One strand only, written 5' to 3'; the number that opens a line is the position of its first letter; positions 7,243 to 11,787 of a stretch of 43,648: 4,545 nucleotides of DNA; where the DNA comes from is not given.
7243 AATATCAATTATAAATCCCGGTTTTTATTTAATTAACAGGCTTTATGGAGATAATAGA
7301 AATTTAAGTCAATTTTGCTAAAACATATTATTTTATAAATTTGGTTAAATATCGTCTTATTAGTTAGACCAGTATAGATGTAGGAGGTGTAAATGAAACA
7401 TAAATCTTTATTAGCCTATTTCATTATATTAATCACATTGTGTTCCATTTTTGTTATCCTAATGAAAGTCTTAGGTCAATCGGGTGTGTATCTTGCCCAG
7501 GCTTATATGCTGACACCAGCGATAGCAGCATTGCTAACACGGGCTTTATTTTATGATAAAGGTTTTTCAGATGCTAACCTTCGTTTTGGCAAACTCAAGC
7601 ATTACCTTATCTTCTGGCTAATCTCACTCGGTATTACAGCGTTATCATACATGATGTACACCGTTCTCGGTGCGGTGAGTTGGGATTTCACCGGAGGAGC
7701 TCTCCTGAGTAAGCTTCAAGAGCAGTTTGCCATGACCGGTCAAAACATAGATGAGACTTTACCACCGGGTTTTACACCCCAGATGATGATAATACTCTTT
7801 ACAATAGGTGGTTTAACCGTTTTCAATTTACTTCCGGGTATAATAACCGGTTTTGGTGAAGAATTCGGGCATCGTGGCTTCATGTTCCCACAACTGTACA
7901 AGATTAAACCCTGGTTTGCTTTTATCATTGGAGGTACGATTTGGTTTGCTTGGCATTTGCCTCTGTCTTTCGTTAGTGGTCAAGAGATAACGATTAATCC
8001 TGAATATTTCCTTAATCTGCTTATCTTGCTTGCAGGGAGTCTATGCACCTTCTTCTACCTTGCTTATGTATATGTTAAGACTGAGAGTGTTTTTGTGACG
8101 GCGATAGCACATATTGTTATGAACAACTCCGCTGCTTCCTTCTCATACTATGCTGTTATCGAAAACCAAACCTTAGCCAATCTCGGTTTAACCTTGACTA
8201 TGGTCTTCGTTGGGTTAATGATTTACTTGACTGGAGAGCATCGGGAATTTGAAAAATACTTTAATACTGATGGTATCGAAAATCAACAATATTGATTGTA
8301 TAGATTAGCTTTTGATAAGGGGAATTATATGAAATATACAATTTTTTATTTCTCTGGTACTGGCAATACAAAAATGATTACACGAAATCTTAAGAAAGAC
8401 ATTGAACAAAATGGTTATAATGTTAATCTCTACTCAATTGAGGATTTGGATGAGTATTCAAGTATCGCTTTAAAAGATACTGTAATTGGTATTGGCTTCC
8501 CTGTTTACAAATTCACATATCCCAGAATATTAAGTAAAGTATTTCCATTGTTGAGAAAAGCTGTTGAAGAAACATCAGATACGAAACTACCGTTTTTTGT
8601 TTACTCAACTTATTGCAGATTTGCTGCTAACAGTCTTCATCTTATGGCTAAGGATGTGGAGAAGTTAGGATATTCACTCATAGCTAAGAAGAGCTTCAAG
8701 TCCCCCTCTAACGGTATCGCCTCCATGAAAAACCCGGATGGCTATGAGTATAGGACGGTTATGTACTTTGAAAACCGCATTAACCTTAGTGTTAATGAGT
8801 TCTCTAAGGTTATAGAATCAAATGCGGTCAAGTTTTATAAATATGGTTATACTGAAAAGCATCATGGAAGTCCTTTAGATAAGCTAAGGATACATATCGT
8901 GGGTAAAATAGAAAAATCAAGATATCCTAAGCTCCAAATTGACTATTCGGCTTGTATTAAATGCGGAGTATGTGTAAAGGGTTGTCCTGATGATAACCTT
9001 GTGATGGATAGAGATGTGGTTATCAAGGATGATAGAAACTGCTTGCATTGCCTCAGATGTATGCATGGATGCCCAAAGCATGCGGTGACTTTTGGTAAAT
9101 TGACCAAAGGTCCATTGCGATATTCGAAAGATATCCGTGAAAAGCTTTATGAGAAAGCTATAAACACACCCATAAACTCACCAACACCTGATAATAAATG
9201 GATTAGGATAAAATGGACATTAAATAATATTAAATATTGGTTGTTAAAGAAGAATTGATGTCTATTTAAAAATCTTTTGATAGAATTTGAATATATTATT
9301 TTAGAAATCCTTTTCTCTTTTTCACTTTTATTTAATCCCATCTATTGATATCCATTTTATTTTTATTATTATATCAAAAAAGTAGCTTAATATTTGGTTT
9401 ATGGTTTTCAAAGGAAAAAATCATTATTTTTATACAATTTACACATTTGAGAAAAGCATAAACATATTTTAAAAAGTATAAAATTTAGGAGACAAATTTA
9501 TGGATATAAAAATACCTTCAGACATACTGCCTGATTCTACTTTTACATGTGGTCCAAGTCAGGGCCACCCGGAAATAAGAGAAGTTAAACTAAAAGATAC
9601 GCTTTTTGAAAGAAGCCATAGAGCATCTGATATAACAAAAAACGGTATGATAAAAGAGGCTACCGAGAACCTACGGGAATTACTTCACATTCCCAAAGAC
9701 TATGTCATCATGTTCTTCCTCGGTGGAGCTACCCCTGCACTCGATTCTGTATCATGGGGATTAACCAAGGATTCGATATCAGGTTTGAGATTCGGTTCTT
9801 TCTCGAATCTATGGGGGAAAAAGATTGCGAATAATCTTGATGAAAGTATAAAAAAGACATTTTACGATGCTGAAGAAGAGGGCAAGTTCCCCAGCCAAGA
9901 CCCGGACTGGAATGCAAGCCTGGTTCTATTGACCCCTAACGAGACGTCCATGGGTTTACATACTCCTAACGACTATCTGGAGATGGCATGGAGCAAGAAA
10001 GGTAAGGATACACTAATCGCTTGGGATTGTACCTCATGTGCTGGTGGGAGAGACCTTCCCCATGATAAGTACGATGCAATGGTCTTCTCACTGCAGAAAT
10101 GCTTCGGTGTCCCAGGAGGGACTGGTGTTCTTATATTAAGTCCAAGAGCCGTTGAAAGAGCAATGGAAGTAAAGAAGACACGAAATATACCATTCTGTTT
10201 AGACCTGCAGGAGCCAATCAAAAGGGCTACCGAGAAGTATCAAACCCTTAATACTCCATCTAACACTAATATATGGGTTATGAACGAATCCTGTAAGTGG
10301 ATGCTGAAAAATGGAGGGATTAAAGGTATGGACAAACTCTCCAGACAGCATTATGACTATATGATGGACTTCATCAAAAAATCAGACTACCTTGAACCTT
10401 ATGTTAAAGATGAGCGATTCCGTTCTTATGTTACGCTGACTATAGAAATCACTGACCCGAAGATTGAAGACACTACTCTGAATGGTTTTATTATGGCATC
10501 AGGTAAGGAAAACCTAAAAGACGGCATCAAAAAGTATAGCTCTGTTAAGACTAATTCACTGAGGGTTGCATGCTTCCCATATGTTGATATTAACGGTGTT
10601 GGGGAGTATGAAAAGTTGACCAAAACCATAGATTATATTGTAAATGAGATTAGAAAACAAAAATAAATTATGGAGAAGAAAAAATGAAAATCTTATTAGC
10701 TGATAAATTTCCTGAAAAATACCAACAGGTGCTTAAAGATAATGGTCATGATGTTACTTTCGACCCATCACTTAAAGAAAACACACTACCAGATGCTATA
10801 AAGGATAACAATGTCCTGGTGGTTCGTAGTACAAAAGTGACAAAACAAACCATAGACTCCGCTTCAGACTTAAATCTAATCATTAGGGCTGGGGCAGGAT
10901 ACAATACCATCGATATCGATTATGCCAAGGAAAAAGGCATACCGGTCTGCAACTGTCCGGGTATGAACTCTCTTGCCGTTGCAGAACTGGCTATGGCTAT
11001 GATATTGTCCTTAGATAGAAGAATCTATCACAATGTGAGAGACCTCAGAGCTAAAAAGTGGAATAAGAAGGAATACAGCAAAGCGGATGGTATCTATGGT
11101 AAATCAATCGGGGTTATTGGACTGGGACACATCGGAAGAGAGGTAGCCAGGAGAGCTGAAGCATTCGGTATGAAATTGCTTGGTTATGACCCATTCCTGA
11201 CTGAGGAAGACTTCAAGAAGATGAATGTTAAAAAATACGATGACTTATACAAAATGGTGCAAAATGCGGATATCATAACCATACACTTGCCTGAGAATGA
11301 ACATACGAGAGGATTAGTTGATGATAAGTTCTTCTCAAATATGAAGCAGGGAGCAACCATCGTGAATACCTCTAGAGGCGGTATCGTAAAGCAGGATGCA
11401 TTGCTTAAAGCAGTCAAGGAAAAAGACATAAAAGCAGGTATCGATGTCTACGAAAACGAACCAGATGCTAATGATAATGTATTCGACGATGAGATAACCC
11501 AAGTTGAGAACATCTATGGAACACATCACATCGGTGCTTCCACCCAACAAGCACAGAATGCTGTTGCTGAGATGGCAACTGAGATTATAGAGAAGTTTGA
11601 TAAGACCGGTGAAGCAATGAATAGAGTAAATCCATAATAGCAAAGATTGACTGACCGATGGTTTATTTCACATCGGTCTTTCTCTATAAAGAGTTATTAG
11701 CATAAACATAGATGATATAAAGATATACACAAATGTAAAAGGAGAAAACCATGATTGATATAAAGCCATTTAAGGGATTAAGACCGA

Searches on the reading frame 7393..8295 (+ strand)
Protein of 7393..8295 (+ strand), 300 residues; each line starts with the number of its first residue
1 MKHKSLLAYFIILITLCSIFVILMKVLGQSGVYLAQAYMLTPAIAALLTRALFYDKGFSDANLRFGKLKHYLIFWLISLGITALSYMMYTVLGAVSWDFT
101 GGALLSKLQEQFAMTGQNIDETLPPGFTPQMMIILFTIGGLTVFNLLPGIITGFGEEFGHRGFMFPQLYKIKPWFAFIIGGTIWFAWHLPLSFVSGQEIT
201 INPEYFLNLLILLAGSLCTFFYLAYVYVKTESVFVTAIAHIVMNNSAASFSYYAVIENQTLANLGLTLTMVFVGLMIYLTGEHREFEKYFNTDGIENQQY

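Call 39: search_protein_families(library=pfam, proteins=[window:7393-8295:+], max_evalue=0.00001)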
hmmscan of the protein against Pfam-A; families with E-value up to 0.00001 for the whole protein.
window:7393-8295:+ (300 aa): 1 family
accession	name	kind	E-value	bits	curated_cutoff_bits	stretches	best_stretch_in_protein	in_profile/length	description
PF02517.21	Rce1-like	-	2.3e-12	47.5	22.4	1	142-244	5-91/93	Type II CAAX prenyl endopeptidase Rce1-like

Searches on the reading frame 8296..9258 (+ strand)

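Call 39: search_protein_families(library=pfam, proteins=[window:8296-9258:+], max_evalue=0.00001)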
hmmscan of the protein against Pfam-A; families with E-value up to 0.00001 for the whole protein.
window:8296-9258:+ (320 aa): 8 families
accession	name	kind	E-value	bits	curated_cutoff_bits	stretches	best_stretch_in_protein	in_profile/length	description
PF13237.11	Fer4_10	-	2.7e-09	37.3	25.5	1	213-260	2-53/53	4Fe-4S dicluster domain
PF12838.12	Fer4_7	-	4.9e-08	33.8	27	1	220-263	2-52/52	4Fe-4S dicluster domain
PF00037.32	Fer4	-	1.5e-07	31.3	21.1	0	214-233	2-21/24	4Fe-4S binding domain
PF12837.12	Fer4_6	-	4.3e-07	30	25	0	214-232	3-21/24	4Fe-4S binding domain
PF13187.11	Fer4_9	-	4.7e-07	30.2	27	1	219-263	1-51/52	4Fe-4S dicluster domain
PF12797.12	Fer4_2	-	4.1e-06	26.9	24.5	0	213-231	3-21/22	4Fe-4S binding domain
PF14697.11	Fer4_21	-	5.5e-06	26.9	35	0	214-264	2-57/59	4Fe-4S dicluster domain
PF13484.11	Fer4_16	-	8.7e-06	26.9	30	0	220-238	2-20/66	4Fe-4S double cluster binding domain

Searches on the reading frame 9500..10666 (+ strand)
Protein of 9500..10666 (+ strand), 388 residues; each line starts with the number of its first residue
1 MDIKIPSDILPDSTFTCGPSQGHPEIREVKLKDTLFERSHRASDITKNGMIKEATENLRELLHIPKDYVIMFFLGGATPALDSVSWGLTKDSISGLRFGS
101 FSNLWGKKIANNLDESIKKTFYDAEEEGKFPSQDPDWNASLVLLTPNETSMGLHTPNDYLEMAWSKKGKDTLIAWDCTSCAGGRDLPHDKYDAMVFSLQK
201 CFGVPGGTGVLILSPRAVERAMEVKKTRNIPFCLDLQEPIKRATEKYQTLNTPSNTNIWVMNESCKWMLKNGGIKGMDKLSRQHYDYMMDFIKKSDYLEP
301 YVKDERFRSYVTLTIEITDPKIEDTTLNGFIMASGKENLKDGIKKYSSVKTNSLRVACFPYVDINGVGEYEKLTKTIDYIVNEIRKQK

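Call 39: search_protein_families(library=pfam, proteins=[window:9500-10666:+], max_evalue=0.00001)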
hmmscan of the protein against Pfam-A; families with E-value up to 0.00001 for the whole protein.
window:9500-10666:+ (388 aa): 1 family
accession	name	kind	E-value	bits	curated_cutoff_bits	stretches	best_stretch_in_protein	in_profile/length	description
PF00266.25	Aminotran_5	-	1.2e-15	57.9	21.5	1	50-328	44-329/371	Aminotransferase class-V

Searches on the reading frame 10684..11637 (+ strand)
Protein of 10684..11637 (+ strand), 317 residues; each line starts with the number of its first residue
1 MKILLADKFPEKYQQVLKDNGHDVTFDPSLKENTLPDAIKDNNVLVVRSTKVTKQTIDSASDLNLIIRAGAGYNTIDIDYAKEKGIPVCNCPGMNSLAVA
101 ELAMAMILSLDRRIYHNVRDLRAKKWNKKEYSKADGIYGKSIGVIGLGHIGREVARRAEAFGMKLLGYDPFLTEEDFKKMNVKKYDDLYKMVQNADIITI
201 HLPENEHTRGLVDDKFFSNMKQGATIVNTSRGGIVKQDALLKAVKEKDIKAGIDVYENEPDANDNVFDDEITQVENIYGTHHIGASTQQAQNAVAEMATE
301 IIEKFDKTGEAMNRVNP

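Call 40: search_protein_families(library=pfam, proteins=[window:10684-11637:+], max_evalue=0.00001)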
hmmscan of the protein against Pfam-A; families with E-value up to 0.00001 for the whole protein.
window:10684-11637:+ (317 aa): 3 families
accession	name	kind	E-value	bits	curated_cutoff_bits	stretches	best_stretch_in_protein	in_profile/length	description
PF02826.25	2-Hacid_dh_C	-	2.2e-51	174.2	25.1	1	104-284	1-178/178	D-isomer specific 2-hydroxyacid dehydrogenase, NAD binding domain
PF00389.36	2-Hacid_dh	-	6.1e-31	107.3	24.6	1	3-316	1-134/134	D-isomer specific 2-hydroxyacid dehydrogenase, catalytic domain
PF03446.21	NAD_binding_2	-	4.3e-11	43.5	21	1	141-250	1-113/161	NAD binding domain of 6-phosphogluconate dehydrogenase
